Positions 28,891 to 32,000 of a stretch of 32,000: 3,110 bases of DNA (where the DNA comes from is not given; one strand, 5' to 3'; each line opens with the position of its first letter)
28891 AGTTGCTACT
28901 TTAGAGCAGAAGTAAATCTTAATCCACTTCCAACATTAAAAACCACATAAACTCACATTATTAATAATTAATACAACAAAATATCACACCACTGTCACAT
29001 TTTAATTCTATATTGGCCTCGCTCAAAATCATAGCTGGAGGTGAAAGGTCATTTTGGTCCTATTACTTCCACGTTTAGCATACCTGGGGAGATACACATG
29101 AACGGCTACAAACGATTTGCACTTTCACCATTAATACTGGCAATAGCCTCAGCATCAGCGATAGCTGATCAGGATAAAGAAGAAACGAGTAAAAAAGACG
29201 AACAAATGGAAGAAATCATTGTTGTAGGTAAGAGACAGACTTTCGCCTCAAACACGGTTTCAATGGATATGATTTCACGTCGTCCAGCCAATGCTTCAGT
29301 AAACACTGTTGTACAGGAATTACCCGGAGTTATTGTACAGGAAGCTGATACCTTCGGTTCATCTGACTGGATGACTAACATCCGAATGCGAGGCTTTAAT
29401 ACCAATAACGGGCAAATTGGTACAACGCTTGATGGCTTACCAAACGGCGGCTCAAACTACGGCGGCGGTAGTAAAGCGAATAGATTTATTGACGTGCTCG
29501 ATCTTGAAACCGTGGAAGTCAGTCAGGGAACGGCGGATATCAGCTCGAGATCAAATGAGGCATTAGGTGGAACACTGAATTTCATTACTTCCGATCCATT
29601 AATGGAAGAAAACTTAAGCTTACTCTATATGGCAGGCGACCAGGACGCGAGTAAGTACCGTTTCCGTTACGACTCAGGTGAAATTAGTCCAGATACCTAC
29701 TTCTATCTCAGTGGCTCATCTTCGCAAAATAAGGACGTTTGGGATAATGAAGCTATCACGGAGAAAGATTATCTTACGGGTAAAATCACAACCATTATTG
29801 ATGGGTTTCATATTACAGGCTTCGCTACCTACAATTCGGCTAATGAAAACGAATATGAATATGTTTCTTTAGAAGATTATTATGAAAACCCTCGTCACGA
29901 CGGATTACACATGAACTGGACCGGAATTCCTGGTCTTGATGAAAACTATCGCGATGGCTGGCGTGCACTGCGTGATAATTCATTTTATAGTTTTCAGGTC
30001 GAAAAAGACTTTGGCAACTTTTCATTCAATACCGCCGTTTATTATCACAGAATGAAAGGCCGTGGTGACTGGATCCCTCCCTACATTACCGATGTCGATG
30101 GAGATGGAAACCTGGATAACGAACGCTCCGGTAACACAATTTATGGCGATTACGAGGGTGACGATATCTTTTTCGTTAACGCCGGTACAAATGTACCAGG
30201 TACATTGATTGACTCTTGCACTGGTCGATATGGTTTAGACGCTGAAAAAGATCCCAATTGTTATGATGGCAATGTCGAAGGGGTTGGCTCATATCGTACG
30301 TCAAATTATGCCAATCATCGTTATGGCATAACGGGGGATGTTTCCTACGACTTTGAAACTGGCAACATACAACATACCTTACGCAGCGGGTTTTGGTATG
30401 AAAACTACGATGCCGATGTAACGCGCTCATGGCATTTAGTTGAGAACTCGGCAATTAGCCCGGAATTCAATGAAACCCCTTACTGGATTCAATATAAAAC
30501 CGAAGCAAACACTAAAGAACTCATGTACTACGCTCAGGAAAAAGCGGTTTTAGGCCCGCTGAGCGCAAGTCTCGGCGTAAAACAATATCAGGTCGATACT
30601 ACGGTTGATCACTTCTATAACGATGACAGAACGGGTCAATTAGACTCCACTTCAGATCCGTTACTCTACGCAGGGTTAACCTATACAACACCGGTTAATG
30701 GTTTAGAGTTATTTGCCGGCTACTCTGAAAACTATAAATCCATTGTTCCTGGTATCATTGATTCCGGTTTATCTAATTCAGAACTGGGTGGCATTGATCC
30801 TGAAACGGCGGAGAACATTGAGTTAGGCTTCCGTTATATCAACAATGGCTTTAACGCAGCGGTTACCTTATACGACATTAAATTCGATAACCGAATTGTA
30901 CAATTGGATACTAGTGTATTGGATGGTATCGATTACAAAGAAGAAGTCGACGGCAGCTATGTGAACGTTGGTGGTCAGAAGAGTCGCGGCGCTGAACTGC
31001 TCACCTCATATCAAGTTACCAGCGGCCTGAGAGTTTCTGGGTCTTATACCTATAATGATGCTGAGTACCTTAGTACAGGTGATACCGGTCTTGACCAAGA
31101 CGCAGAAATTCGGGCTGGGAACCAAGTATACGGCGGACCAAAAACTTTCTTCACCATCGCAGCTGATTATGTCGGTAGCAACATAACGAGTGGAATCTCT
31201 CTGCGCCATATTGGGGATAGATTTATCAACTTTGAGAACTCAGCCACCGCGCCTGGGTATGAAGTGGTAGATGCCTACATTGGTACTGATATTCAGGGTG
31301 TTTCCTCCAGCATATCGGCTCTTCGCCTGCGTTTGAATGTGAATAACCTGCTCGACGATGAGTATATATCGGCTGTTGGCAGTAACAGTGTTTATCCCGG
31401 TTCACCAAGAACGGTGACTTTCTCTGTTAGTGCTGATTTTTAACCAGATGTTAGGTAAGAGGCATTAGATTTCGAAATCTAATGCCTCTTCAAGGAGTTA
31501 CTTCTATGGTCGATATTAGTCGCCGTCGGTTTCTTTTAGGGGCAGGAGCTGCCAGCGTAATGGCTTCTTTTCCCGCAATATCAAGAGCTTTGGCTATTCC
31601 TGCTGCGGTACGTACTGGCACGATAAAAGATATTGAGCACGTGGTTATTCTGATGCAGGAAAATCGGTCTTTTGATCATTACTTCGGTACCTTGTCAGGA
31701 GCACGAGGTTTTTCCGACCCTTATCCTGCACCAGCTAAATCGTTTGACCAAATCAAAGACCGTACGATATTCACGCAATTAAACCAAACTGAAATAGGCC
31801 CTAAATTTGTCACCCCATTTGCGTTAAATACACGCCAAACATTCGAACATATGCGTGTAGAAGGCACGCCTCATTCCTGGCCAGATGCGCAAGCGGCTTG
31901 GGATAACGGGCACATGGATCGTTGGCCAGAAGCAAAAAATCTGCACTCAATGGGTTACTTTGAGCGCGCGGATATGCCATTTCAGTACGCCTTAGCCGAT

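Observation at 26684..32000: DeoR regulator + MFS-like transporter divergent from a TonB receptor + Tat-secreted phospholipase C: candidate phospholipid head-group / organophosphate scavenging system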

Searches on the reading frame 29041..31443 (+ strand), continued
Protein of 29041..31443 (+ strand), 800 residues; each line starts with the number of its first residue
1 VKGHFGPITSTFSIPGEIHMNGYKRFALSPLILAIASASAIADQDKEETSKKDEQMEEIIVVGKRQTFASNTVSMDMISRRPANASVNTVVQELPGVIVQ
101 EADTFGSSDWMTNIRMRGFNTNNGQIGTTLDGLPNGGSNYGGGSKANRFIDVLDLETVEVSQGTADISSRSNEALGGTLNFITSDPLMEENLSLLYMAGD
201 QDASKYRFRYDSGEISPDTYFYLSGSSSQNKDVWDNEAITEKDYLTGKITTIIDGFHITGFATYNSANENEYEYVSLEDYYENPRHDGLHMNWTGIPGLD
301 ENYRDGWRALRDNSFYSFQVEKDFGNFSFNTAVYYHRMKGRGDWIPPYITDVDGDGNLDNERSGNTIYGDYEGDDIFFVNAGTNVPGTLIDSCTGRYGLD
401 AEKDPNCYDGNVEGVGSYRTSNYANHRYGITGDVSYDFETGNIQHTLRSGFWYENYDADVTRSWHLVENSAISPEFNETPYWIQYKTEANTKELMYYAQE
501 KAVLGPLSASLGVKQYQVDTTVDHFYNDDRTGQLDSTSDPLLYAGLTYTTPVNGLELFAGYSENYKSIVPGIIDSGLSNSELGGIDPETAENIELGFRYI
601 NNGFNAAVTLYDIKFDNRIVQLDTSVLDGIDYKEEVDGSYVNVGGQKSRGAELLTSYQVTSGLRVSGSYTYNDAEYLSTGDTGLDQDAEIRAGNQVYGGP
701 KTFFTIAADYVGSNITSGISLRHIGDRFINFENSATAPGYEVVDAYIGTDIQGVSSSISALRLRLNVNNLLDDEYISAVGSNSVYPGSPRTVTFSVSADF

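Call 74: search_solved_structures(query=L089:9409-11448:+, max_evalue=0.00001)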
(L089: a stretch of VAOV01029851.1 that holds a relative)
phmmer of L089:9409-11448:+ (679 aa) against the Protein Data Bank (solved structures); distinct sequences matched with E-value up to 0.00001: 6.
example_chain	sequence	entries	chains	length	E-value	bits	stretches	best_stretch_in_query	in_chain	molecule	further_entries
9gy2_A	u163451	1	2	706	9.8e-187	625.4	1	2-599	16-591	phospholipase C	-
9gye_A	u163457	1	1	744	2.5e-108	366.3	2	226-543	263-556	phospholipase C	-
8yk5_A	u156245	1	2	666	1.2e-106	360.7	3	43-263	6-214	phospholipase C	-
2d1g_A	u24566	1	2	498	1.8e-19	72.6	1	397-482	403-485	acid phosphatase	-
8hav_A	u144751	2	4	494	1.3e-13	53.2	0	43-197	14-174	Non-specific phospholipase C4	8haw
8k3g_A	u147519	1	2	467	5.8e-13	51.1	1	146-430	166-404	Phospholipase C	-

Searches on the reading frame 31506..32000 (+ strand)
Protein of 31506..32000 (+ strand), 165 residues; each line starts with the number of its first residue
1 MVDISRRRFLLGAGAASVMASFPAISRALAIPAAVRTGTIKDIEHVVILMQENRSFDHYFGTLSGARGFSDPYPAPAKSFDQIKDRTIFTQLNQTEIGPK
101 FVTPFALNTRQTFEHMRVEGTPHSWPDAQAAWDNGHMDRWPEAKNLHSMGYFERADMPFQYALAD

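Call 8: search_protein_families(library=pfam, proteins=[window:31506-32000:+], max_evalue=0.01)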
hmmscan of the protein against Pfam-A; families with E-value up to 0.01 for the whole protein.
window:31506-32000:+ (165 aa): 2 families
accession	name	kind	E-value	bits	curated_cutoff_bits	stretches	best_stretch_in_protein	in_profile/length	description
PF04185.19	Phosphoesterase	-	5.1e-28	98.7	23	1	43-165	1-115/356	Phosphoesterase family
PF10518.14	TAT_signal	-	0.00064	20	22.7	1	3-22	1-20/21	TAT (twin-arginine translocation) pathway signal sequence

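Call 9: search_protein_families(library=ncbifam, proteins=[window:31506-32000:+], max_evalue=0.001)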
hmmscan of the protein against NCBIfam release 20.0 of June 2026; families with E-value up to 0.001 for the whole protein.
window:31506-32000:+ (165 aa): 2 families
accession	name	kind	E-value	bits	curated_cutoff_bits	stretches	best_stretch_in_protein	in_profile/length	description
TIGR03396.1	PC_PLC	equivalog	2.4e-60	204.7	580.25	1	5-165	2-157/688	phosphocholine-specific phospholipase C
TIGR03397.1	acid_phos_Burk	subfamily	0.0007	18.9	362.75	0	43-92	1-48/483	acid phosphatase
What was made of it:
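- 31506..32000 (+): N-terminal 165 codons of a Tat-exported PlcH/PlcN-type phospholipase C, cut by the window end. The full protein is 679 aa. Pfam Phosphoesterase scores 5.1e-28 and TIGR03396 scores 2.4e-60 on the fragment (calls 8, 9).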
